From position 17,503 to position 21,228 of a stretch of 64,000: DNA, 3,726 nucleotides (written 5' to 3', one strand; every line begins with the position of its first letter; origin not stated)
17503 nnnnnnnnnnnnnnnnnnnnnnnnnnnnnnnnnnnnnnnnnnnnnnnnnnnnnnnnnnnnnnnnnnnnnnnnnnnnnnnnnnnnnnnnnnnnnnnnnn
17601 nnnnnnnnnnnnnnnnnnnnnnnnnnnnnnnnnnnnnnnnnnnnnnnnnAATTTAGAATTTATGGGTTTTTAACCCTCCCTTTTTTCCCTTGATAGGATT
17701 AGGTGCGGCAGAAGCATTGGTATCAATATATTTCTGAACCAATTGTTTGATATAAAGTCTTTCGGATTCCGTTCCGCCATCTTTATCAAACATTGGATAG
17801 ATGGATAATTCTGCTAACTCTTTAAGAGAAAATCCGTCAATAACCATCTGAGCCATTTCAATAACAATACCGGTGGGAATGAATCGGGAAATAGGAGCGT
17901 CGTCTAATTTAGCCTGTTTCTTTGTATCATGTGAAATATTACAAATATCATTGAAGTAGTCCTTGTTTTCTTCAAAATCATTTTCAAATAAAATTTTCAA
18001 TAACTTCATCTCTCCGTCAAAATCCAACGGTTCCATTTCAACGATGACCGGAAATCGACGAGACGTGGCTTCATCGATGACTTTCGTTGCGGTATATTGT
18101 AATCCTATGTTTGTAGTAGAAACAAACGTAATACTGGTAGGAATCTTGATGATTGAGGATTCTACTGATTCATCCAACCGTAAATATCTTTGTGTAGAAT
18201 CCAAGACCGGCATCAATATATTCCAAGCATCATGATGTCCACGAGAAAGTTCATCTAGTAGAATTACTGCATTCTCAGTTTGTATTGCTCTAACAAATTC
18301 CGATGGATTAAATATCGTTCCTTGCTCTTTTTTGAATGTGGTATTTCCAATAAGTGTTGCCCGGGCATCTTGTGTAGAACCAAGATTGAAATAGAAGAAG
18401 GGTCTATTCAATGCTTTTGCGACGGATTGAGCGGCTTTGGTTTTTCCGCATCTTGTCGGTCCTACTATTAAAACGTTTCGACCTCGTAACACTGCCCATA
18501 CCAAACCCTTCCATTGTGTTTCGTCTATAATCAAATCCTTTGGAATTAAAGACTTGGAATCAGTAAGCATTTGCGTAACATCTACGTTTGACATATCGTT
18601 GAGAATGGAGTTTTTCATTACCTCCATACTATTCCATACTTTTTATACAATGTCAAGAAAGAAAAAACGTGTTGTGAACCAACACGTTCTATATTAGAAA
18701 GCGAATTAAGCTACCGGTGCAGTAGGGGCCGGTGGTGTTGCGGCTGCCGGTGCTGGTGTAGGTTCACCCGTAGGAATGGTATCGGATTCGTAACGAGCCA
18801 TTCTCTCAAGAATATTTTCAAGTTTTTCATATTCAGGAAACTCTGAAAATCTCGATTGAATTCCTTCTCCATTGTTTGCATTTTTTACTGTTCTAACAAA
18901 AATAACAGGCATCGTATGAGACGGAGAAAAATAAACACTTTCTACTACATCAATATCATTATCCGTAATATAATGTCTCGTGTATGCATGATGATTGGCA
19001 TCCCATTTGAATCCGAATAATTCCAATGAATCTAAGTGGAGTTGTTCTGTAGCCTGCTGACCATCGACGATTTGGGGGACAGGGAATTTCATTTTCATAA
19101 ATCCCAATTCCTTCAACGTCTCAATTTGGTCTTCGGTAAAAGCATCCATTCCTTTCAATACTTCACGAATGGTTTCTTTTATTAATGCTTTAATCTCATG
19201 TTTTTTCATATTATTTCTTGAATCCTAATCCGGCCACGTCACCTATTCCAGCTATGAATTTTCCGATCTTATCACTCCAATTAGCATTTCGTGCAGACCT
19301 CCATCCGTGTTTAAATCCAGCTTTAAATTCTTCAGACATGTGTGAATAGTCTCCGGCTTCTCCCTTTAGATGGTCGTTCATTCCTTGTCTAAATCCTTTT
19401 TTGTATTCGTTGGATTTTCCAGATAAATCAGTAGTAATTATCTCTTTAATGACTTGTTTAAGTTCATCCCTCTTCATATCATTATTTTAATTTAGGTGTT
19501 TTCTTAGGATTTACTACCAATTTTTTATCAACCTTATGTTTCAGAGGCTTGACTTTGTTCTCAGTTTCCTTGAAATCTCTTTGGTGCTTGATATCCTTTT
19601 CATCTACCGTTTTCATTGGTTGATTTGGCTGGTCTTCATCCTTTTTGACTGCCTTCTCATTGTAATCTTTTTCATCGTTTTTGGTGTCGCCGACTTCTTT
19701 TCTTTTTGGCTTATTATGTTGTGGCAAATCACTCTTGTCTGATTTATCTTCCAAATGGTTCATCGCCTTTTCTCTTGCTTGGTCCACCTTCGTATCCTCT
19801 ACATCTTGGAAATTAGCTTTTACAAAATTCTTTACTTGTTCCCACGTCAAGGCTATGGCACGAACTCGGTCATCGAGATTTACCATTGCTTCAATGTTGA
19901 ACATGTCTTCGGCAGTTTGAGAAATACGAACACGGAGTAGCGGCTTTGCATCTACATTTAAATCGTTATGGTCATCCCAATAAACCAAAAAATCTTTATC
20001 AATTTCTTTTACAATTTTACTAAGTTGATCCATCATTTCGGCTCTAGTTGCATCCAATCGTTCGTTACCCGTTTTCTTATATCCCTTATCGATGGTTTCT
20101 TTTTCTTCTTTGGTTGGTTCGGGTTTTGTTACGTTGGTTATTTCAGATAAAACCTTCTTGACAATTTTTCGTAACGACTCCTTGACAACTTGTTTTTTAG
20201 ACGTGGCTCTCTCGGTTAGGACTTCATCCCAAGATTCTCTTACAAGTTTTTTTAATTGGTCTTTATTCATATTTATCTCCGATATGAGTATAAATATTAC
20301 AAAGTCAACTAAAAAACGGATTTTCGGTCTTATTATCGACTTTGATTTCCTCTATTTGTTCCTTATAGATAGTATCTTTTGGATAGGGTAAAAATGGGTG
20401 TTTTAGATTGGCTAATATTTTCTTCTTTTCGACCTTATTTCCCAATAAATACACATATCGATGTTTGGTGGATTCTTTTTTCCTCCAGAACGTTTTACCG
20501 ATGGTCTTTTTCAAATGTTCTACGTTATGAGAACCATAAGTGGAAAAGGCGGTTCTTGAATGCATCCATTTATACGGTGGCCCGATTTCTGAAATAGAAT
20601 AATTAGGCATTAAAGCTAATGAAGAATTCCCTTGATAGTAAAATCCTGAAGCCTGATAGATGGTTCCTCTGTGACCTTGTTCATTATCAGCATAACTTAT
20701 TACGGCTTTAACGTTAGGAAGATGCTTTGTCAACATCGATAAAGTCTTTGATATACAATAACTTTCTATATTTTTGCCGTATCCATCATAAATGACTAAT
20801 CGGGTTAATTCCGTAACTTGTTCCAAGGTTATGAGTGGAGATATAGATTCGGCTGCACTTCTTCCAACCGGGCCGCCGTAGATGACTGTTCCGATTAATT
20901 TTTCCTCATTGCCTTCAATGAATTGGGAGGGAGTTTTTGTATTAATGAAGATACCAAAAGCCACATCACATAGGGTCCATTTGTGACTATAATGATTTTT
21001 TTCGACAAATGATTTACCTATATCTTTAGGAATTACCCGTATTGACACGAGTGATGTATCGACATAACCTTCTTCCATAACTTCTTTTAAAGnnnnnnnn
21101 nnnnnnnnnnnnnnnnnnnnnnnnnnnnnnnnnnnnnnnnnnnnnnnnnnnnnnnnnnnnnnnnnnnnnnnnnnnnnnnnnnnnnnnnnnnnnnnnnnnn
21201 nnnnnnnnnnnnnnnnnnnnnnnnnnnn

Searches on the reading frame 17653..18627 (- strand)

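Call 7: search_protein_families(library=phrogs, proteins=[window:17653-18627:-], max_evalue=0.001)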
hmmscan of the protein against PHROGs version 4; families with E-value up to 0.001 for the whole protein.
window:17653-18627:- (324 aa): 12 families
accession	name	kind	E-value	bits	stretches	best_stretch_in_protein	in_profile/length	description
phrog_249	-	moron, auxiliary metabolic gene and host takeover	8.5e-18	65.8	1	47-260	125-331/380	porphyrin biosynthesis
phrog_16448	-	other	3.6e-10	39.8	1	34-199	434-592/680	ATPase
phrog_3757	-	unknown function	3e-09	37.7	1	50-126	127-192/367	-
phrog_168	-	DNA, RNA and nucleotide metabolism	1.7e-07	32.2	1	40-202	34-160/314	clamp loader of DNA polymerase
phrog_5424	-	other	4.5e-07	29.9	1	54-259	285-487/527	ATPase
phrog_15585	-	unknown function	7.9e-07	28.8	1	51-173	351-473/793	-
phrog_4871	-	other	9.1e-07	28.7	1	52-145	499-595/764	ATP-dependent protease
phrog_27939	-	other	1.8e-06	28.8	1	50-191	37-173/270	ATP-dependent protease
phrog_29395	-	unknown function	3.1e-06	27.4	1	52-192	186-344/531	-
phrog_4339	-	unknown function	9.8e-06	25.9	1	44-80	46-82/552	-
phrog_1297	-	other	2.6e-05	24.4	1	46-139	22-120/356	ATPase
phrog_10401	-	other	0.00023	21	0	31-83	452-494/667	ATPase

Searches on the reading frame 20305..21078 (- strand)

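Call 32: search_protein_families(library=pfam, proteins=[window:20305-21078:-], max_evalue=0.001)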
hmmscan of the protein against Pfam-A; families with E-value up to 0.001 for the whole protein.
window:20305-21078:- (257 aa): 1 family
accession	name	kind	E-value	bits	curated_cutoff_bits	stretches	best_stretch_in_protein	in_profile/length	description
PF25680.1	Mom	-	4.6e-43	147.7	27.1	1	12-234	3-202/202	Mom protein family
